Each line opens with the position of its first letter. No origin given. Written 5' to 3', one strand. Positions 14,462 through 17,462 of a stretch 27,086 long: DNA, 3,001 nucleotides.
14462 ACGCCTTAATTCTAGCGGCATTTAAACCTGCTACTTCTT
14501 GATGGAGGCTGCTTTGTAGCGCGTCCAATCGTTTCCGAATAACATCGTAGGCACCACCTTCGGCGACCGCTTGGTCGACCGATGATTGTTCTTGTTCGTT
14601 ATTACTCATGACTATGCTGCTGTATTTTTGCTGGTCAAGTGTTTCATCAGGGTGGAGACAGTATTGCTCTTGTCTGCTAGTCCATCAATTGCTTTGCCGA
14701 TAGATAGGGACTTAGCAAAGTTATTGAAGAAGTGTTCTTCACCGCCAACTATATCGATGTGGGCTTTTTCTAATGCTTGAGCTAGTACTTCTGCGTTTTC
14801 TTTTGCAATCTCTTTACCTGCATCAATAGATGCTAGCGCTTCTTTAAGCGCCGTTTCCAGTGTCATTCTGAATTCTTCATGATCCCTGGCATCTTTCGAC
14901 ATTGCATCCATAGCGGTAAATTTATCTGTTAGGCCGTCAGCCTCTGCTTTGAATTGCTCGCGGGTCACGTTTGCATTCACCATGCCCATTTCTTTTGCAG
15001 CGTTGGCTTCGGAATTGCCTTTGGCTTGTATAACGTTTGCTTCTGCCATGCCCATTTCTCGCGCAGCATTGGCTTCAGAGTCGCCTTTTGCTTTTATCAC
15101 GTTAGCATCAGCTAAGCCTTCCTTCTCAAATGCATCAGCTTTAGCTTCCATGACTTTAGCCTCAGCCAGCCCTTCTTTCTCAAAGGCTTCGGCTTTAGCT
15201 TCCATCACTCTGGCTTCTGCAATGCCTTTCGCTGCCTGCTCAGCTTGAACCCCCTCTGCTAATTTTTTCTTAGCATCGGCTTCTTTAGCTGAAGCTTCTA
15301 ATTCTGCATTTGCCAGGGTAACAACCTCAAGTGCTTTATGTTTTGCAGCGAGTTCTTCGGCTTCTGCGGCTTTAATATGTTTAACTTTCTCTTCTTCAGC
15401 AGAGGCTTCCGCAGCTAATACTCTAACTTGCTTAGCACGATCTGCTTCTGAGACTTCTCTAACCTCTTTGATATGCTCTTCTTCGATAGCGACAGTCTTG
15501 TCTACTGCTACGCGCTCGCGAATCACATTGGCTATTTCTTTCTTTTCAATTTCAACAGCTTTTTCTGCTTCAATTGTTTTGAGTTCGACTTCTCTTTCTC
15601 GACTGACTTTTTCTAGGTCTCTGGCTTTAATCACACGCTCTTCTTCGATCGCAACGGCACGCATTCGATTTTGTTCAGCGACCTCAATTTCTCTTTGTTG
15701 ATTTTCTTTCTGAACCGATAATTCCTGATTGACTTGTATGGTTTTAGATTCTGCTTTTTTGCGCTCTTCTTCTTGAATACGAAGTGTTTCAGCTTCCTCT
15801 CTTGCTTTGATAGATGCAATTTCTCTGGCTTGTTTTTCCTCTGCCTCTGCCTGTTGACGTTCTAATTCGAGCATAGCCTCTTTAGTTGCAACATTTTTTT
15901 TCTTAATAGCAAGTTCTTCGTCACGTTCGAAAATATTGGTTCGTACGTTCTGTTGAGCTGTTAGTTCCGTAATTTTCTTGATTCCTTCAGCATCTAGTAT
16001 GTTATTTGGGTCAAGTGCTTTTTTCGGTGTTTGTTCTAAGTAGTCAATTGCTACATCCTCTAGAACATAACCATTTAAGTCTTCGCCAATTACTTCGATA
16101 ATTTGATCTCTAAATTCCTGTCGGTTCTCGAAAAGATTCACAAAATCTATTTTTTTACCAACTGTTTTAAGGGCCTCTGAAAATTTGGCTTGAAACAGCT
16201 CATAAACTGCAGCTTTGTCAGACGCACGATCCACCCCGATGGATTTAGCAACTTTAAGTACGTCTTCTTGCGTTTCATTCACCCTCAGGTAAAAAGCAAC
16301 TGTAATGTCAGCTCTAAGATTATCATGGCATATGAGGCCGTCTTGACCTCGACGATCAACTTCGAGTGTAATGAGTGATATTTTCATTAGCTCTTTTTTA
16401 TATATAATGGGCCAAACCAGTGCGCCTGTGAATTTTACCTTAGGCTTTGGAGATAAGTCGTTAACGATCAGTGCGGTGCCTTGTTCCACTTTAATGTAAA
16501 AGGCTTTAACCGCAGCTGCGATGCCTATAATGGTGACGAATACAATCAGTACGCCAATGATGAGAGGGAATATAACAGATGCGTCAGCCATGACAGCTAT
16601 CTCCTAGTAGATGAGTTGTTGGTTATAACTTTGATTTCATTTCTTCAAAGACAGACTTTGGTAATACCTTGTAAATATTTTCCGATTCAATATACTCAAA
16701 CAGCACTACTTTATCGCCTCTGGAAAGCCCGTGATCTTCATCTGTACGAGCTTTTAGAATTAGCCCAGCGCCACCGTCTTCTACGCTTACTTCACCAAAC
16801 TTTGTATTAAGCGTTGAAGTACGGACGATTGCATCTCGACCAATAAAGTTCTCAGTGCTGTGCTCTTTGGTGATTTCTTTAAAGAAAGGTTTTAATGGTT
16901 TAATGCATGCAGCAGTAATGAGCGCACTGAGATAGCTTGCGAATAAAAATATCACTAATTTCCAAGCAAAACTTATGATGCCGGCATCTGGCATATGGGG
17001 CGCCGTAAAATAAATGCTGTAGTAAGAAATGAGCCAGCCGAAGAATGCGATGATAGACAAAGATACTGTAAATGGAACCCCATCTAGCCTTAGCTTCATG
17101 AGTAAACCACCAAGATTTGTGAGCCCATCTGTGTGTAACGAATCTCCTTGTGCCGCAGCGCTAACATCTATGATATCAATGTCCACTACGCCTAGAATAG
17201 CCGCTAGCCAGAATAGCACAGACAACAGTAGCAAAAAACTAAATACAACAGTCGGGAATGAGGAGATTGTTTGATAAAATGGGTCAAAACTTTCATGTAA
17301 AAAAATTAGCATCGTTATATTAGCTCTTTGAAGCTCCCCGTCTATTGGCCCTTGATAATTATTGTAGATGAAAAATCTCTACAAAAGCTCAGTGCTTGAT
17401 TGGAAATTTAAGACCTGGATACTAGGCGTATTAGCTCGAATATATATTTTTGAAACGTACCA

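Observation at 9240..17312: Three-gene operon: NfeD-like YqiJ, flotillin, and a 1789-aa AAA+ giant protein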

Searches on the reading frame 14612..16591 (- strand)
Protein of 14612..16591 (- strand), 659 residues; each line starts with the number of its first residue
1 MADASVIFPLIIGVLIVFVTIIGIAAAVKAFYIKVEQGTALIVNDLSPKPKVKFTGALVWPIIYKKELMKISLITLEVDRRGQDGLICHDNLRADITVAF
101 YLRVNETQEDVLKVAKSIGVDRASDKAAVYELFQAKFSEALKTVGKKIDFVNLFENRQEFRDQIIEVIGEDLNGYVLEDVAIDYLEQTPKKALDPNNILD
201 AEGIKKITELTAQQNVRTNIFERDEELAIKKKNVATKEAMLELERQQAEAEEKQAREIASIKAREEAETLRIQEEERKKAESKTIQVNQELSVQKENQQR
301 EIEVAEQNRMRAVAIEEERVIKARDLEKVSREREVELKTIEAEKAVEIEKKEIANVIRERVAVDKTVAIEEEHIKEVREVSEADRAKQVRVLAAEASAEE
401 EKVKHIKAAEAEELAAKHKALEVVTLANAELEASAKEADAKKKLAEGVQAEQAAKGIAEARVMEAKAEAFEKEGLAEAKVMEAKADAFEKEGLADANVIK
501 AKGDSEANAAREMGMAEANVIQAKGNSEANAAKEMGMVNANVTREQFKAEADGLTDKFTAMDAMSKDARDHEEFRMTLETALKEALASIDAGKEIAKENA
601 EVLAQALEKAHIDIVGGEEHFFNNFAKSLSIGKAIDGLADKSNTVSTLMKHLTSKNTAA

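Call 6: search_protein_families(library=pfam, proteins=[window:14612-16591:-], max_evalue=0.01)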
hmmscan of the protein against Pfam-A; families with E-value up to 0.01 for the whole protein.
window:14612-16591:- (659 aa): 0 families

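Call 7: search_protein_families(library=ncbifam, proteins=[window:14612-16591:-], max_evalue=0.01)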
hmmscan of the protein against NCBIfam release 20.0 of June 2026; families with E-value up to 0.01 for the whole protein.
window:14612-16591:- (659 aa): 0 families

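Call 8: search_protein_families(library=padloc, proteins=[window:14612-16591:-], max_evalue=0.01)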
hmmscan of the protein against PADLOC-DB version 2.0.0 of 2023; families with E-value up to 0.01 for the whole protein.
window:14612-16591:- (659 aa): 0 families

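Call 9: search_protein_families(library=pfam, proteins=[window:14612-16591:-], max_evalue=10)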
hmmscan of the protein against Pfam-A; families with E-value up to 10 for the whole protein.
window:14612-16591:- (659 aa): 0 families

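Call 48: search_solved_structures(query=window:14615-16591:-, max_evalue=0.1)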
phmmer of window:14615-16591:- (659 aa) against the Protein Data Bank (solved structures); distinct sequences matched with E-value up to 0.1: 0.

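Call 107: search_dna_similar(query=window:14615-16591:-, collection=plasmids, mode=protein, max_rows=45, max_evalue=1e-10)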
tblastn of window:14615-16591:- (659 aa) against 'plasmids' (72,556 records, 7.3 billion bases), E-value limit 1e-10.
Records with a match: 319; places in all: 319; records where one place covers at least 80% of the query: 13.
Best place of each record, by identity: 60-80% 2; <60% 317.
By first word of the organism name: Escherichia 228; Shigella 27; Salmonella 5; Shinella 5; Agrobacterium 5; Variovorax 4; Paracoccus 4; Streptomyces 3; Klebsiella 3; Thioclava 3; and 25 more.
By predicted mobility (MOB-suite, as given by PLSDB): conjugative 260; non-mobilizable 55; mobilizable 4.
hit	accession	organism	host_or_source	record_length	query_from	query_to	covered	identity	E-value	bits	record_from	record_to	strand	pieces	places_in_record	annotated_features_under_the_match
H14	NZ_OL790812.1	Proteus mirabilis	-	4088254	3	643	97%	60.6%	0e+0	660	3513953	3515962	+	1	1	none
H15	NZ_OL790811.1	Proteus mirabilis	-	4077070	3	643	97%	60.6%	0e+0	660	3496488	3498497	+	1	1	none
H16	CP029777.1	Deinococcus actinosclerus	mixed culture,wastewater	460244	1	649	98%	58.7%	0e+0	633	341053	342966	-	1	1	hypothetical protein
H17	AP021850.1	Deinococcus grandis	-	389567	1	649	98%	58.6%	0e+0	617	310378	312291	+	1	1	hypothetical protein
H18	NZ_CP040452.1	Halomonas sp. PA16-9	-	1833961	3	655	99%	50.7%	7e-161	519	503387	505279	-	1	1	none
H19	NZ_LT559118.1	Nonomuraea gerenzanensis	-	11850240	12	649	97%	50.3%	1e-135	446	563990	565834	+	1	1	none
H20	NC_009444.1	Pseudomonas fluorescens SBW25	-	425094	26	659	96%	49.1%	7e-142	464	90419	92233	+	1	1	SPFH domain-containing protein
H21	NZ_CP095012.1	Streptomyces sp. 2P-4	cell culture,mudflats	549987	31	648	94%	50.2%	4e-125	416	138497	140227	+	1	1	flotillin family protein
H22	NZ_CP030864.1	Streptomyces globosus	cell culture,environment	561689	31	648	94%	50.0%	9e-126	418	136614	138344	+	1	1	flotillin family protein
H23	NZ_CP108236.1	Streptomyces sp. NBC_00080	-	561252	31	648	94%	49.8%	5e-122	407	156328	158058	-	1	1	flotillin family protein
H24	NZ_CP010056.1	Hymenobacter sp. DG25B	single cell,soil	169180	14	648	96%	43.5%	5e-117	392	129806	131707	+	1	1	hypothetical protein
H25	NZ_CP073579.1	Photobacterium sp. GJ3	-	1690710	5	618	93%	34.5%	5e-68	249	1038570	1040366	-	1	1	record has no annotation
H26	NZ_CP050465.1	Vibrio campbellii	single cell,seawater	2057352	32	618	89%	34.6%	9e-64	237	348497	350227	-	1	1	none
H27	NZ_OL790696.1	Escherichia coli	-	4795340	5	392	59%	29.5%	8e-25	118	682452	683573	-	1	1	none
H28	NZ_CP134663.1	Escherichia coli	Larus michahellis,bacteria,cloaca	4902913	5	392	59%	29.5%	1e-24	117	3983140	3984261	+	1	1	none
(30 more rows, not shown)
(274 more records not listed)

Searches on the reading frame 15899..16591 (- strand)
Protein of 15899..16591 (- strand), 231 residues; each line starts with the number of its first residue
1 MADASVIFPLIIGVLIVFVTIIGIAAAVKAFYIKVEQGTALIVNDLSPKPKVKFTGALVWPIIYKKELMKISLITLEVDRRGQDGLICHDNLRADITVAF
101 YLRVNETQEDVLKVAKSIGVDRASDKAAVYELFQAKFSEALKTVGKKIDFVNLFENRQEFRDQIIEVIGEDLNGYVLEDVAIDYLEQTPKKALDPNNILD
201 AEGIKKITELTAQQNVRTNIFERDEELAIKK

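Call 13: search_protein_families(library=pfam, proteins=[window:15899-16591:-], max_evalue=10)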
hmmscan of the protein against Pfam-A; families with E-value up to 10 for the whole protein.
seq(231 aa): 1 family
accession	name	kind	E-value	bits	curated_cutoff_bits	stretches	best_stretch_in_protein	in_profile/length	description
PF01145.31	Band_7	-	7.1e-08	33.1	23.6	1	34-183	2-143/176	SPFH domain / Band 7 family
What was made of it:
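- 14612..16591 (-): YqiK-type flotillin, 659 aa. It has an N-terminal membrane anchor (residues 1-35), an SPFH/Band_7 domain (about 34-183), a long Glu/Ala/Lys-rich coiled-coil region and a conserved C-terminal part. Band_7 E = 7e-8 on residues 1-231 (call 13).
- On YqiK-type flotillin (SPFH2): 33.1 bits against a cut-off of 23.6 on residues 1-231 (call 13).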

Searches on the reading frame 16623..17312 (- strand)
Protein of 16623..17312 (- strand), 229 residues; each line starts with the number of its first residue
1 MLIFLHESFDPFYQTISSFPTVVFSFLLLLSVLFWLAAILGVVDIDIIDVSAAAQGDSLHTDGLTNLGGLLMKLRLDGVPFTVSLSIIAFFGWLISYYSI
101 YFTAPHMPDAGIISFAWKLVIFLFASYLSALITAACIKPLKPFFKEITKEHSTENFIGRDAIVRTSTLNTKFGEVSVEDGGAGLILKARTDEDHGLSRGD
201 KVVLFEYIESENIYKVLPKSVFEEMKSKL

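Call 6: search_protein_families(library=pfam, proteins=[window:16623-17312:-], max_evalue=0.01)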
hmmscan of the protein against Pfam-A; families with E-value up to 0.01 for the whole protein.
window:16623-17312:- (229 aa): 0 families

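Call 7: search_protein_families(library=ncbifam, proteins=[window:16623-17312:-], max_evalue=0.01)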
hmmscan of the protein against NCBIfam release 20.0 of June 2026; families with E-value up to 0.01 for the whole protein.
window:16623-17312:- (229 aa): 0 families

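Call 8: search_protein_families(library=padloc, proteins=[window:16623-17312:-], max_evalue=0.01)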
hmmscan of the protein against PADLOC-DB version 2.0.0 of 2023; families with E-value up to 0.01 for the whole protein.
window:16623-17312:- (229 aa): 0 families

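Call 9: search_protein_families(library=pfam, proteins=[window:16623-17312:-], max_evalue=10)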
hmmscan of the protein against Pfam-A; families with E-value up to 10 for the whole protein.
window:16623-17312:- (229 aa): 0 families

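Call 42: search_protein_families(library=pfam, alignment_id=A2, max_evalue=1)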
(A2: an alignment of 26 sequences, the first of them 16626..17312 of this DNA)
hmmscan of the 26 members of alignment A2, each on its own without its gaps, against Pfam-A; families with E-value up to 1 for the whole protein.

A. member 1, window:16626-17312:- (229 aa): 0 families

B. families by the number of members that match (of 26 scanned): 15 families
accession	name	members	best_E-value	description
PF21001.2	YqiJ_N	7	0.00052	Inner membrane protein YqiJ, N-terminal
PF05354.17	Phage_attach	2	0.041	Phage Head-Tail Attachment protein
PF11992.13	TgpA_N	2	0.044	TgpA N-terminal domain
PF16729.10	DUF5067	1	0.039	Domain of unknown function (DUF5067)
PF07545.19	Vg_Tdu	1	0.04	Vestigial/Tondu family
PF01040.23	UbiA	1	0.077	UbiA prenyltransferase family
PF09107.17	SelB-wing_3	1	0.24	Elongation factor SelB, winged helix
PF07653.23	SH3_2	1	0.24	Variant SH3 domain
PF01957.25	NfeD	1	0.25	NfeD-like C-terminal, partner-binding domain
PF14012.11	DUF4229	1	0.26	Protein of unknown function (DUF4229)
PF06664.17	WLS-like_TM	1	0.36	Wntless-like, transmembrane domain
PF03904.18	DUF334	1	0.37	Domain of unknown function (DUF334)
PF04159.19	NB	1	0.55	NB glycoprotein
PF06196.17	DUF997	1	0.73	Protein of unknown function (DUF997)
PF18967.5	PycTM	1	0.98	Pycsar effector protein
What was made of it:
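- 16623..17312 (-): YqiJ-like (NfeD-type) inner-membrane protein, 229 aa. It has three hydrophobic segments (residues 14-54, 77-97, 110-139) and a soluble C-terminal domain (about residues 150-229). 7 of 26 family members weakly match YqiJ_N PF21001 (call 42).
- Checked: There is no significant Pfam hit (calls 6, 9, 42).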

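Call 43: search_solved_structures(query=A2, max_evalue=10)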
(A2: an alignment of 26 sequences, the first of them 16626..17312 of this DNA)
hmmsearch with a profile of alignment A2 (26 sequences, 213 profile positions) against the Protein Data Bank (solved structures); distinct sequences matched with E-value up to 10: 0.
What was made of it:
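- Tried and rejected: The flotillin and the YqiJ-like family profile gave no PDB hit (calls 43, 48).
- On YqiJ / NfeD-like: The family profile has no PDB hit (call 43).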
